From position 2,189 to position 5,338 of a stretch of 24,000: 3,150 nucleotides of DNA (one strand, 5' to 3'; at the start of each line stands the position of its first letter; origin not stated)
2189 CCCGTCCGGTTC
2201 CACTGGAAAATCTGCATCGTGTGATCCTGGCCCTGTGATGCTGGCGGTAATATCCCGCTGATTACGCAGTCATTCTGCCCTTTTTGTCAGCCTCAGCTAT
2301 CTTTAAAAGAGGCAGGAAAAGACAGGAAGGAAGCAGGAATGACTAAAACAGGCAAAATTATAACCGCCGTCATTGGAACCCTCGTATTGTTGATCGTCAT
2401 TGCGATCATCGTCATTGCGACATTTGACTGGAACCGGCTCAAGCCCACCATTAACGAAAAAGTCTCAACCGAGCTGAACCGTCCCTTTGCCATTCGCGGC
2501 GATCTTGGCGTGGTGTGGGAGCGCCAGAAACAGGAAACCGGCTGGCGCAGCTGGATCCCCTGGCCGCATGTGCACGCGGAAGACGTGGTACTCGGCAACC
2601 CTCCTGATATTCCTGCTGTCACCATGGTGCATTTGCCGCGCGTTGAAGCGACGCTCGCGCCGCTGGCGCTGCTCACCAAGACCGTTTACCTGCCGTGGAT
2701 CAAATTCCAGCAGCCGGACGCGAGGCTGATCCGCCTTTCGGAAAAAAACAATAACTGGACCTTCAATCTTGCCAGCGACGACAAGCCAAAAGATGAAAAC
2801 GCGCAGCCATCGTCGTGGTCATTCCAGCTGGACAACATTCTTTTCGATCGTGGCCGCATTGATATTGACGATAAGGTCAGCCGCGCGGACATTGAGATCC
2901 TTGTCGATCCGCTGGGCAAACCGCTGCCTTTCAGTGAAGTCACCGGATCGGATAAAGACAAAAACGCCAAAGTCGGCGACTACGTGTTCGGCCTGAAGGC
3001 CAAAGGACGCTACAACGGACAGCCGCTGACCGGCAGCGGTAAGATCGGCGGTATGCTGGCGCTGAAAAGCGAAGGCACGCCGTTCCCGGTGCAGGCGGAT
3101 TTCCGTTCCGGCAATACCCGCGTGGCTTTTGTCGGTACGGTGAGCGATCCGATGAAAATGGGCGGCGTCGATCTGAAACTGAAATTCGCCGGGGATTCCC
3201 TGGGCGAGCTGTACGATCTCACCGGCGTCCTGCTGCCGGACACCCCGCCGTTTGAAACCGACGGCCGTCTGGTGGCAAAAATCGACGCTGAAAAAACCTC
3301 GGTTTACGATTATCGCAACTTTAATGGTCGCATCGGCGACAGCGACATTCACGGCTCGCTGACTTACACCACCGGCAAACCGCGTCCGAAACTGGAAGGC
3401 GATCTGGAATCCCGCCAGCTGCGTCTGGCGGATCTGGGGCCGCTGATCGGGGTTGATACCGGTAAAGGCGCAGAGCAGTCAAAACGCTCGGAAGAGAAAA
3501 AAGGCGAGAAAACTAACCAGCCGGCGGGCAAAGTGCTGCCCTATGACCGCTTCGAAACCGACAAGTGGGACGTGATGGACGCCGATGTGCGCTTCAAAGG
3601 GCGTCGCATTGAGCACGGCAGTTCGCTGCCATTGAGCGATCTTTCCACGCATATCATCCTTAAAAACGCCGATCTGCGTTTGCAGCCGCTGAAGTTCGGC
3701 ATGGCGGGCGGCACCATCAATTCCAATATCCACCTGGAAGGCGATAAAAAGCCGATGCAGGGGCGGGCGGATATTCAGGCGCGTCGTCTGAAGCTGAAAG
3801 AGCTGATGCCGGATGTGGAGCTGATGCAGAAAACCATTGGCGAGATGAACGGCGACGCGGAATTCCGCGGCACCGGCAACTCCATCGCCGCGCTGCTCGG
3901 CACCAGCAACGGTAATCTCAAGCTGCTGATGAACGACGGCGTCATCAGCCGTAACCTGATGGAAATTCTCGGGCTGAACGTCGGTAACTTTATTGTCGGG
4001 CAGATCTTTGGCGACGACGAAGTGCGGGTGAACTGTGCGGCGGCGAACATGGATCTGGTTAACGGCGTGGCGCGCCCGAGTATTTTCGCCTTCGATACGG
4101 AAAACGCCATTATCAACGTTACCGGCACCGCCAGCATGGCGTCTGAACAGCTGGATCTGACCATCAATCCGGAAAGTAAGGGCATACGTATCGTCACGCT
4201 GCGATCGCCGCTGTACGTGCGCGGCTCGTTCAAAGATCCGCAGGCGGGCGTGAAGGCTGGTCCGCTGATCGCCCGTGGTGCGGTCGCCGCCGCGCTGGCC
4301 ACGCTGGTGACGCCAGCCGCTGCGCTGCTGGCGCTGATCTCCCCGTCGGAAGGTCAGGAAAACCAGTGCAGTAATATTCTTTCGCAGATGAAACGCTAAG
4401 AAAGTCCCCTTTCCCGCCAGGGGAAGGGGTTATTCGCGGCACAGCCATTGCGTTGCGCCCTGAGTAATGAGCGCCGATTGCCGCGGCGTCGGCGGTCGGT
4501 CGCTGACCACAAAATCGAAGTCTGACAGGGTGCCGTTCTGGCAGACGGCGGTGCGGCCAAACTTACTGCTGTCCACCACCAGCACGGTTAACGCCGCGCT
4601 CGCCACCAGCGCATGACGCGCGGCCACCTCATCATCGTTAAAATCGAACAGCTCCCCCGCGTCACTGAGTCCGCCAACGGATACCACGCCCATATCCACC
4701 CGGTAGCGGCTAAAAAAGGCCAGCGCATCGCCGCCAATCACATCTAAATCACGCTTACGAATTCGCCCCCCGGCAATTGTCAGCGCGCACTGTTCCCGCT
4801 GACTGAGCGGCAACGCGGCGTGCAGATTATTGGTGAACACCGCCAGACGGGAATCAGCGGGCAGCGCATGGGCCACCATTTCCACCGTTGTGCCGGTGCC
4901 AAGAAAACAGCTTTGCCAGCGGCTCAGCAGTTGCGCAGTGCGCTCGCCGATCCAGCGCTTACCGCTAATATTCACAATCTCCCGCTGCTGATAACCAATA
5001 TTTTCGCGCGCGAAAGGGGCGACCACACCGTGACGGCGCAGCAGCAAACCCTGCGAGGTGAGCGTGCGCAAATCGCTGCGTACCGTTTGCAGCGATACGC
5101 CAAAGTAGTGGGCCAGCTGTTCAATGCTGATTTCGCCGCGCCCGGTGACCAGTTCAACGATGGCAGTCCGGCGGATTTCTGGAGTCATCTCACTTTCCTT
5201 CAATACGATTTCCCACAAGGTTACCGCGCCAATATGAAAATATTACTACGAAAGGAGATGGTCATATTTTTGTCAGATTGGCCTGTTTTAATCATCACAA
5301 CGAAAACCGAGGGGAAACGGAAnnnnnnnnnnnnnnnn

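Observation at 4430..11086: DeoR regulator plus Fbp/Afu-type ABC importer in one operon with three hydrolases: candidate uncharacterised organophosphate uptake-and-cleavage system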

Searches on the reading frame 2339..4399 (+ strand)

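Call 3: search_protein_families(library=pfam, proteins=[window:2339-4399:+], max_evalue=0.01)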
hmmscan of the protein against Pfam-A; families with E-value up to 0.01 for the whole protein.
window:2339-4399:+ (686 aa): 3 families
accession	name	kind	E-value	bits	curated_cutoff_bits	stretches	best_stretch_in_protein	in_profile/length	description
PF05170.20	AsmA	-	2.5e-174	581.9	29.8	1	1-581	1-605/607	AsmA family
PF05359.17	DUF748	-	9.9e-14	50.8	50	1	95-238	84-214/1037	Domain of Unknown Function (DUF748)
PF13116.12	YhdP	-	0.0084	14.5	46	0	415-489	660-739/1224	YhdP protein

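Call 4: search_protein_families(library=ncbifam, proteins=[window:2339-4399:+], max_evalue=0.01)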
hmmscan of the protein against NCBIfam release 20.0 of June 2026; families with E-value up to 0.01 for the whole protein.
window:2339-4399:+ (686 aa): 1 family
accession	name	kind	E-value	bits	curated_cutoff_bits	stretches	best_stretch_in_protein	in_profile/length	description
NF008091.0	PRK10833.1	equivalog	4.4e-08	32.1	412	1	292-536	225-462/618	outer membrane assembly protein AsmA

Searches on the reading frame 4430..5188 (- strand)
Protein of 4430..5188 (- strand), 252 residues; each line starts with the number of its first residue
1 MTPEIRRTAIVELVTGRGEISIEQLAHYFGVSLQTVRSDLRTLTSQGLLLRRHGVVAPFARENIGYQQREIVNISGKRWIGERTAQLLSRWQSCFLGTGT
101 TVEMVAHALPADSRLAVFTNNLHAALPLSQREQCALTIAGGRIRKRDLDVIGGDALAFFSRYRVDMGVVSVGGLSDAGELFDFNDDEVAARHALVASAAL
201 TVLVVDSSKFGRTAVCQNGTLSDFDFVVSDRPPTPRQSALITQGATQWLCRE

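Call 3: search_protein_families(library=pfam, proteins=[window:4430-5188:-], max_evalue=0.01)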
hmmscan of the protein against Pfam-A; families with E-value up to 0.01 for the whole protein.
window:4430-5188:- (252 aa): 9 families
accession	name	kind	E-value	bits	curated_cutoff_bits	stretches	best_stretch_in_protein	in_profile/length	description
PF00455.28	DeoRC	-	1.9e-38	132.4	31.8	1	73-231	2-160/160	DeoR C terminal sensor domain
PF08220.18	HTH_DeoR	-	8.7e-14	51.5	21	1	6-55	1-50/57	DeoR-like helix-turn-helix domain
PF08279.18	HTH_11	-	1.6e-07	31.5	25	1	6-48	1-44/55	HTH domain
PF00392.27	GntR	-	9.3e-06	25.7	27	1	21-55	26-60/64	Bacterial regulatory proteins, gntR family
PF19187.6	HTH_PafC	-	3e-05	24.3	32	1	8-49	7-48/115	PafC helix-turn-helix domain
PF25212.1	HVO_A0114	-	0.0023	18.2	27.6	1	6-52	23-69/84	HVO_A0114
PF13545.12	HTH_Crp_2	-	0.0028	18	27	1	20-53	23-57/70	Crp-like helix-turn-helix domain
PF06969.22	HemN_C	-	0.0081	16.6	24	0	19-49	20-51/67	HemN C-terminal domain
PF12840.13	HTH_20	-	0.0093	16.4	27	0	9-50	8-49/51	Helix-turn-helix domain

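Call 4: search_protein_families(library=ncbifam, proteins=[window:4430-5188:-], max_evalue=0.01)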
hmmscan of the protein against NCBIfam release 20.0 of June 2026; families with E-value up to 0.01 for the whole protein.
window:4430-5188:- (252 aa): 17 families
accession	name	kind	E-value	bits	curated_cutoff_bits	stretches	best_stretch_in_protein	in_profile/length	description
NF008154.0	PRK10906.1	equivalog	2e-49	168.2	331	1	6-244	6-245/252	DeoR/GlpR family transcriptional regulator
NF041397.1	TranRegGlpR_Halo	equivalog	1.9e-44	152.2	300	1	1-240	1-241/253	HTH-type transcriptional regulator GlpR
NF040755.1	AgaR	equivalog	2.8e-33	115.1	260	1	6-231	7-236/256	transcriptional repressor AgaR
NF040890.1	trans_reg_YgbI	equivalog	3.9e-29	101.9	400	1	1-240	1-242/253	DNA-binding transcriptional repressor YgbI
NF007753.1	PRK10434.1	equivalog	5.4e-29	101.5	350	1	1-232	1-234/253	glucitol operon DNA-binding transcriptional repressor SrlR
NF007316.0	PRK09802.1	equivalog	1.4e-25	90.1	351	1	6-230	18-246/269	DeoR family transcriptional regulator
NF007720.0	PRK10411.1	equivalog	7.7e-25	87.6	259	1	5-233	4-235/243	L-fucose operon activator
NF007961.0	PRK10681.1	equivalog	1.1e-22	80.7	244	1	20-239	22-241/252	DNA-binding transcriptional repressor DeoR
NF040887.2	trans_reg_YciT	exception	6.4e-19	68.5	450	1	6-232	4-227/246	DNA-binding transcriptional regulator YciT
NF010034.0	PRK13509.1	equivalog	1.3e-14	54.2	244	1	1-231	1-231/251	HTH-type transcriptional regulator UlaR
TIGR01884.1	cas_HTH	subfamily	1.8e-05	24.3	60.2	1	7-49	144-186/202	CRISPR-associated CARF protein Csa3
NF033788.1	HTH_metalloreg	subfamily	0.00017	21.3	55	1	7-52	13-58/77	metalloregulator ArsR/SmtB family transcription factor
TIGR02018.2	his_ut_repres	equivalog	0.00089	18.7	220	1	23-74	27-78/226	histidine utilization transcriptional repressor HutC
NF053704.1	TransRegCcpNBacil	equivalog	0.00094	18.6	260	1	6-52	6-52/208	transcriptional regulator CcpN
NF007741.0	PRK10421.1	equivalog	0.0015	17.9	311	1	23-62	35-74/262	transcriptional regulator LldR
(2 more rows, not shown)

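Call 78: search_protein_families(library=padloc, proteins=[window:4430-5188:-], max_evalue=0.001)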
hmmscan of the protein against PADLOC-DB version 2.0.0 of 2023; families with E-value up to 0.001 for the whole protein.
window:4430-5188:- (252 aa): 3 families
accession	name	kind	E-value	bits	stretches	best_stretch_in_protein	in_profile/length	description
PDLC01457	WYL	-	4.2e-06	24.5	1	6-80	5-71/229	"CAS-I,CAS-II,CAS-III,CAS-IV,CAS-V,CAS-VI; associated_signaling"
PDLC01434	CasR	-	3.2e-05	21.9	1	8-49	131-171/191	"CAS-I,CAS-II,CAS-III,CAS-IV,CAS-V,CAS-VI; associated_signaling"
PDLC01268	CasR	-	3.8e-05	21.7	1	8-50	127-168/179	"CAS-I,CAS-II,CAS-III,CAS-IV,CAS-V,CAS-VI; associated_signaling"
